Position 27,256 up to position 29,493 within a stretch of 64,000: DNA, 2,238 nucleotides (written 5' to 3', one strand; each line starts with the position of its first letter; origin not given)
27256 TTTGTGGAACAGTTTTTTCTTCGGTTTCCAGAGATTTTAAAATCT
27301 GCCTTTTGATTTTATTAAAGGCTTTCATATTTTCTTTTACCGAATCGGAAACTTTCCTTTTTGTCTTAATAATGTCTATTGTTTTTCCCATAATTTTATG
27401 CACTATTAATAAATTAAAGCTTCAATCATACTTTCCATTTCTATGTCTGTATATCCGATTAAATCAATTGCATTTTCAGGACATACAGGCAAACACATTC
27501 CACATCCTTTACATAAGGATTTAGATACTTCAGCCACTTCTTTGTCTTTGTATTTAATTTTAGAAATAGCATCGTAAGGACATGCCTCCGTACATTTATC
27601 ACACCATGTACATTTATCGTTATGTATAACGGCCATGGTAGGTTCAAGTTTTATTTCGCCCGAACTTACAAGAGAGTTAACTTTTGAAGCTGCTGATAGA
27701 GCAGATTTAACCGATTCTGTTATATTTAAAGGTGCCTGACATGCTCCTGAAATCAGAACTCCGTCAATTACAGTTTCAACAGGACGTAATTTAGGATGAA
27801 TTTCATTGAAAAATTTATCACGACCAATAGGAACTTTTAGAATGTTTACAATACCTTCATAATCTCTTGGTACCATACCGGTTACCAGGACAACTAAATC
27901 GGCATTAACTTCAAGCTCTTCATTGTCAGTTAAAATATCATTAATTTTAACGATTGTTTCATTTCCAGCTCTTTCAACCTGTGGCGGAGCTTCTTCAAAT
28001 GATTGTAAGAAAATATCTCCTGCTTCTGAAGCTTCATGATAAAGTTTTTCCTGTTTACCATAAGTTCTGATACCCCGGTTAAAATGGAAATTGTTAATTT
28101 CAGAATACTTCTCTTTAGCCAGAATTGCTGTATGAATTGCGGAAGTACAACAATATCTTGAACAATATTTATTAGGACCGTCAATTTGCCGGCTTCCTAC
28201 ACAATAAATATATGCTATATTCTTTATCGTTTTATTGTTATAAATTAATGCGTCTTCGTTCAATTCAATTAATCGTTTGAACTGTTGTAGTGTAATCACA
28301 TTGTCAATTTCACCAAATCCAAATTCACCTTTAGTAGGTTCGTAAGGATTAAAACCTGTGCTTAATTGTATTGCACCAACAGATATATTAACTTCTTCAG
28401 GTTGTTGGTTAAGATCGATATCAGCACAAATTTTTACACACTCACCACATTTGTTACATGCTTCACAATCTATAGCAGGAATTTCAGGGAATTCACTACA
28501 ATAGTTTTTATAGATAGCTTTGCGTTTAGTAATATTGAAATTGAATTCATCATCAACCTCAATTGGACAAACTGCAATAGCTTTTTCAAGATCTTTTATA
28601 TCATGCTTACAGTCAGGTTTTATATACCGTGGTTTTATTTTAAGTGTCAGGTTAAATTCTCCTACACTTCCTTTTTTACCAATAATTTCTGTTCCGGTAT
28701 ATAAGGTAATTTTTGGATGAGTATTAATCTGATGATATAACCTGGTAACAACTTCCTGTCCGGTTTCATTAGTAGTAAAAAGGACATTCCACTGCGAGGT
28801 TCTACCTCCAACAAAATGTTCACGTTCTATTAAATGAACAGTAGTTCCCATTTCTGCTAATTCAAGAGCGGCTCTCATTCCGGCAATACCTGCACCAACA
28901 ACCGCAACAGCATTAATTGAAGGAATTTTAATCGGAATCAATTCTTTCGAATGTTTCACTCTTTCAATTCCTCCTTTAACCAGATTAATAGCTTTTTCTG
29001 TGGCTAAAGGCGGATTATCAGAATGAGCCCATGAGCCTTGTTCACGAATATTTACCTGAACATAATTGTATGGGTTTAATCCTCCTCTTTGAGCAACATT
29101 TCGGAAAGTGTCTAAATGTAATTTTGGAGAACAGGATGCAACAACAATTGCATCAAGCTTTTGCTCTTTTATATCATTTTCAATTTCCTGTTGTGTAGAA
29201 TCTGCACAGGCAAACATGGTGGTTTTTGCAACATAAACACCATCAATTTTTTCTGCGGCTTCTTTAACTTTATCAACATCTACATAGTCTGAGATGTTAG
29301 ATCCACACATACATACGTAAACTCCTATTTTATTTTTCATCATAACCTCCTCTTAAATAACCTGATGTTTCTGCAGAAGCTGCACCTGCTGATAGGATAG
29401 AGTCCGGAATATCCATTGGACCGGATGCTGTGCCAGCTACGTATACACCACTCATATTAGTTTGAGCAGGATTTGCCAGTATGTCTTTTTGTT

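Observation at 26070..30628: Qmo-like membrane complex (two HdrA-type flavoproteins plus HdrC::cyt-b fusion) with no APS reductase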

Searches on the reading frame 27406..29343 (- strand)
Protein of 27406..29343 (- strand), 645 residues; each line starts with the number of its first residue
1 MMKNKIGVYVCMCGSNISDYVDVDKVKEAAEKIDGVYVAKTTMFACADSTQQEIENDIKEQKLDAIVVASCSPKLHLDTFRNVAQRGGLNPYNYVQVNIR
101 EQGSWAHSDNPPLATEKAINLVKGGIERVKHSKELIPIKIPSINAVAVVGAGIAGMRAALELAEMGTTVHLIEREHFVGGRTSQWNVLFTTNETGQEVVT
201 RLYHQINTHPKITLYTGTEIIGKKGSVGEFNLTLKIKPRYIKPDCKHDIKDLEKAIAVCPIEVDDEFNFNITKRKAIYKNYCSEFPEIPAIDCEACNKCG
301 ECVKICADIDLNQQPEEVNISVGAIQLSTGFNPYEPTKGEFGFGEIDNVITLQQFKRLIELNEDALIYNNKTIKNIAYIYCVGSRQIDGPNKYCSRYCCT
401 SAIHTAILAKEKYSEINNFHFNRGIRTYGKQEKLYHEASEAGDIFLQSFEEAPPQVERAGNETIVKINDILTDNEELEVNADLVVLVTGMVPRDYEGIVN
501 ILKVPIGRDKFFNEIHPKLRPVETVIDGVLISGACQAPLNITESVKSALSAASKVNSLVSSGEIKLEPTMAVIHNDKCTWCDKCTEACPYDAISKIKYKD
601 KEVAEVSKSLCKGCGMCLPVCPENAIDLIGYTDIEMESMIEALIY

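Call 3: search_protein_families(library=pfam, proteins=[window:27406-29343:-], max_evalue=0.01)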
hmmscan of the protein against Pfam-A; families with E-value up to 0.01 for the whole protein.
window:27406-29343:- (645 aa): 23 families
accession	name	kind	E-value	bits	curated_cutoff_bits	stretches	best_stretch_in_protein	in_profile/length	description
PF14697.11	Fer4_21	-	5.3e-12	46.1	35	1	571-627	1-58/59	4Fe-4S dicluster domain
PF00037.32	Fer4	-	8.5e-10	38.5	21.1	2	605-627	2-24/24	4Fe-4S binding domain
PF12837.12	Fer4_6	-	1e-09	38.3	25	2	603-626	1-24/24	4Fe-4S binding domain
PF12831.13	FAD_oxidored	-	1.2e-09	38.4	27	1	146-206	2-64/416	FAD dependent oxidoreductase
PF07992.20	Pyr_redox_2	-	1.9e-09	37.8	26.1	1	146-220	3-75/291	Pyridine nucleotide-disulphide oxidoreductase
PF12838.12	Fer4_7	-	3.6e-09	37.4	27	1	577-625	1-52/52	4Fe-4S dicluster domain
PF25160.1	LdpA_Fe-S-bd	-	8.5e-09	35.5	27.6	1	584-631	9-48/49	LdpA Fe-S cluster-binding domain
PF13187.11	Fer4_9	-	1.3e-08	35.2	27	1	577-626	1-52/52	4Fe-4S dicluster domain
PF12797.12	Fer4_2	-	1.6e-08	34.4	24.5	1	572-590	4-22/22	4Fe-4S binding domain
PF13450.12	NAD_binding_8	-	2.9e-08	34.3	21.9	1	148-204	1-53/68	NAD(P)-binding Rossmann-like domain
PF00890.30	FAD_binding_2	-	7.6e-08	32.4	20.4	1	146-185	2-40/414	FAD binding domain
PF13237.11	Fer4_10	-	1.5e-07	31.7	25.5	1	571-622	2-53/53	4Fe-4S dicluster domain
PF01266.30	DAO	-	3.2e-07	30.6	27.9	1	146-186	2-42/353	FAD dependent oxidoreductase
PF13484.11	Fer4_16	-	4.7e-07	30.9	30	2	577-596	1-20/66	4Fe-4S double cluster binding domain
PF12800.12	Fer4_4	-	7.9e-06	26.2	24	0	609-623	2-16/17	4Fe-4S binding domain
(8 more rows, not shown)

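Call 5: search_protein_families(library=ncbifam, proteins=[window:27406-29343:-], max_evalue=0.001)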
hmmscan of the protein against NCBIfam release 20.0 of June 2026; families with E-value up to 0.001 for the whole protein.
window:27406-29343:- (645 aa): 100 families (the best 25 are shown)
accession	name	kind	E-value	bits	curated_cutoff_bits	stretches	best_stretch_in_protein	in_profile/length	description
NF040770.1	hetero_SS_HdrA2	exception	3.2e-170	567.9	1100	1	5-643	1-640/777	CoB-CoM heterodisulfide reductase HdrA2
NF041891.1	hdrA_Methbact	equivalog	1.5e-133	446.7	1300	1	5-643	2-635/762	ferredoxin:CoB-CoM heterodisulfide reductase subunit HdrA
NF041778.1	hetero_SS_HdrA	equivalog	2.3e-129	432.5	1400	1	3-643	5-650/771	ferredoxin:CoB-CoM heterodisulfide reductase subunit HdrA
TIGR01944.1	rnfB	subfamily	1.7e-12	47.3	68.7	1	557-632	94-166/190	RnfABCDGE type electron transport complex subunit B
TIGR02700.1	flavo_MJ0208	hypoth_equivalog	2.4e-11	43.4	251.35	1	571-627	143-195/234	dihydromethanopterin reductase (acceptor)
NF009410.0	PRK12771.1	subfamily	2.6e-11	42.8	516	2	578-629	514-563/566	NAD(P)-binding protein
TIGR02179.1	PorD_KorD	subfamily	5.7e-11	42.4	60.05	1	570-628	19-74/78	2-oxoacid:acceptor oxidoreductase, delta subunit, pyruvate/2-ketoisovalerate family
NF005415.0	PRK06991.1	equivalog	3e-10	40.2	281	1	569-633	78-139/284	electron transport complex subunit RsxB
NF003475.0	PRK05113.1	equivalog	5e-10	39.6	203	1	564-630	101-164/190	electron transport complex subunit RsxB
NF043069.1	T4HPD_activ_SAM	equivalog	8e-10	38.6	425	1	573-641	48-111/299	trans-4-hydroxy-L-proline dehydratase activase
NF007204.0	PRK09625.1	equivalog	8.1e-10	38.8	125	1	571-634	54-114/133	pyruvate flavodoxin oxidoreductase subunit delta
NF006446.0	PRK08764.1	equivalog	1.1e-09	38.3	220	1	565-628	75-135/139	Rnf electron transport complex subunit RnfB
NF045790.1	OxalOxreddelta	equivalog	2.9e-09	36.6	230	1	484-633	174-313/316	oxalate oxidoreductase subunit delta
NF010590.0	PRK13984.1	equivalog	3.9e-09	35.2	946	0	135-180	279-325/611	putative oxidoreductase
NF038196.1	ferrodoxin_EFR1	subfamily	4.4e-09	36.7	75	1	571-628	179-231/242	EFR1 family ferrodoxin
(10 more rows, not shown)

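Call 17: search_solved_structures(query=window:27406-29343:-, max_evalue=0.001, show_alignments=1)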
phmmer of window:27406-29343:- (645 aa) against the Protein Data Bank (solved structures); distinct sequences matched with E-value up to 0.001: 36.
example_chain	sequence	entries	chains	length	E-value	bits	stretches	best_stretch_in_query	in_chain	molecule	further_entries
9sfi_A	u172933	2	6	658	4.8e-127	428.1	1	4-643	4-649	CoB--CoM heterodisulfide reductase iron-sulfur subunit A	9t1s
5odc_A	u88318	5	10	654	9.3e-127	427.2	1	3-643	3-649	Heterodisulfide reductase, subunit A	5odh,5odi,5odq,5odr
8rvu_a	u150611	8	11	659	3.5e-117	395.6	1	3-643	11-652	H(2):CoB-CoM heterodisulfide,ferredoxin reductase subunit A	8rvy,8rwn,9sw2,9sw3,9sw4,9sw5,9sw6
8rvv_A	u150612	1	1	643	8.2e-117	394.3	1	5-643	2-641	H(2):CoB-CoM heterodisulfide,ferredoxin reductase subunit A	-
7bkb_A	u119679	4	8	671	1.8e-111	376.7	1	4-643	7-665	CoB--CoM heterodisulfide reductase iron-sulfur subunit A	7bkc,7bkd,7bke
6tjr_A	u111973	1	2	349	2.1e-21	79.1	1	320-558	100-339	Fumarate reductase/succinate dehydrogenase flavoprotein domain protein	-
9sw6_G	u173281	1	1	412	4.5e-14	54.9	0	574-628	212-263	Polyferredoxin protein MvhB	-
9sfi_T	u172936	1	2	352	1.1e-09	40.5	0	552-626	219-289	4Fe-4S ferredoxin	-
9sfi_O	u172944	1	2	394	3.3e-08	35.5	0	572-628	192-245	Ferredoxin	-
9sw6_H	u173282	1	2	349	1.2e-07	33.7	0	571-628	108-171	Tungsten formylmethanofuran dehydrogenase, subunit F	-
5t5i_F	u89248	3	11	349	6.2e-07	31.4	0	571-632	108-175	Tungsten formylmethanofuran dehydrogenase subunit fwdF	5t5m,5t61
7bkb_K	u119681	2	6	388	7.7e-07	31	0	570-628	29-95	Formylmethanofuran dehydrogenase, subunit F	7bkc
7npa_A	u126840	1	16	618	7.4e-06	27.8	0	571-627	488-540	Coenzyme F420-dependent sulfite reductase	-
5c4i_B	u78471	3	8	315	1e-05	27.4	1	482-629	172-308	Oxalate oxidoreductase subunit delta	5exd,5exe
8ahx_B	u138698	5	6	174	1.1e-05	27.2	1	566-629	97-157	Ion-translocating oxidoreductase complex subunit B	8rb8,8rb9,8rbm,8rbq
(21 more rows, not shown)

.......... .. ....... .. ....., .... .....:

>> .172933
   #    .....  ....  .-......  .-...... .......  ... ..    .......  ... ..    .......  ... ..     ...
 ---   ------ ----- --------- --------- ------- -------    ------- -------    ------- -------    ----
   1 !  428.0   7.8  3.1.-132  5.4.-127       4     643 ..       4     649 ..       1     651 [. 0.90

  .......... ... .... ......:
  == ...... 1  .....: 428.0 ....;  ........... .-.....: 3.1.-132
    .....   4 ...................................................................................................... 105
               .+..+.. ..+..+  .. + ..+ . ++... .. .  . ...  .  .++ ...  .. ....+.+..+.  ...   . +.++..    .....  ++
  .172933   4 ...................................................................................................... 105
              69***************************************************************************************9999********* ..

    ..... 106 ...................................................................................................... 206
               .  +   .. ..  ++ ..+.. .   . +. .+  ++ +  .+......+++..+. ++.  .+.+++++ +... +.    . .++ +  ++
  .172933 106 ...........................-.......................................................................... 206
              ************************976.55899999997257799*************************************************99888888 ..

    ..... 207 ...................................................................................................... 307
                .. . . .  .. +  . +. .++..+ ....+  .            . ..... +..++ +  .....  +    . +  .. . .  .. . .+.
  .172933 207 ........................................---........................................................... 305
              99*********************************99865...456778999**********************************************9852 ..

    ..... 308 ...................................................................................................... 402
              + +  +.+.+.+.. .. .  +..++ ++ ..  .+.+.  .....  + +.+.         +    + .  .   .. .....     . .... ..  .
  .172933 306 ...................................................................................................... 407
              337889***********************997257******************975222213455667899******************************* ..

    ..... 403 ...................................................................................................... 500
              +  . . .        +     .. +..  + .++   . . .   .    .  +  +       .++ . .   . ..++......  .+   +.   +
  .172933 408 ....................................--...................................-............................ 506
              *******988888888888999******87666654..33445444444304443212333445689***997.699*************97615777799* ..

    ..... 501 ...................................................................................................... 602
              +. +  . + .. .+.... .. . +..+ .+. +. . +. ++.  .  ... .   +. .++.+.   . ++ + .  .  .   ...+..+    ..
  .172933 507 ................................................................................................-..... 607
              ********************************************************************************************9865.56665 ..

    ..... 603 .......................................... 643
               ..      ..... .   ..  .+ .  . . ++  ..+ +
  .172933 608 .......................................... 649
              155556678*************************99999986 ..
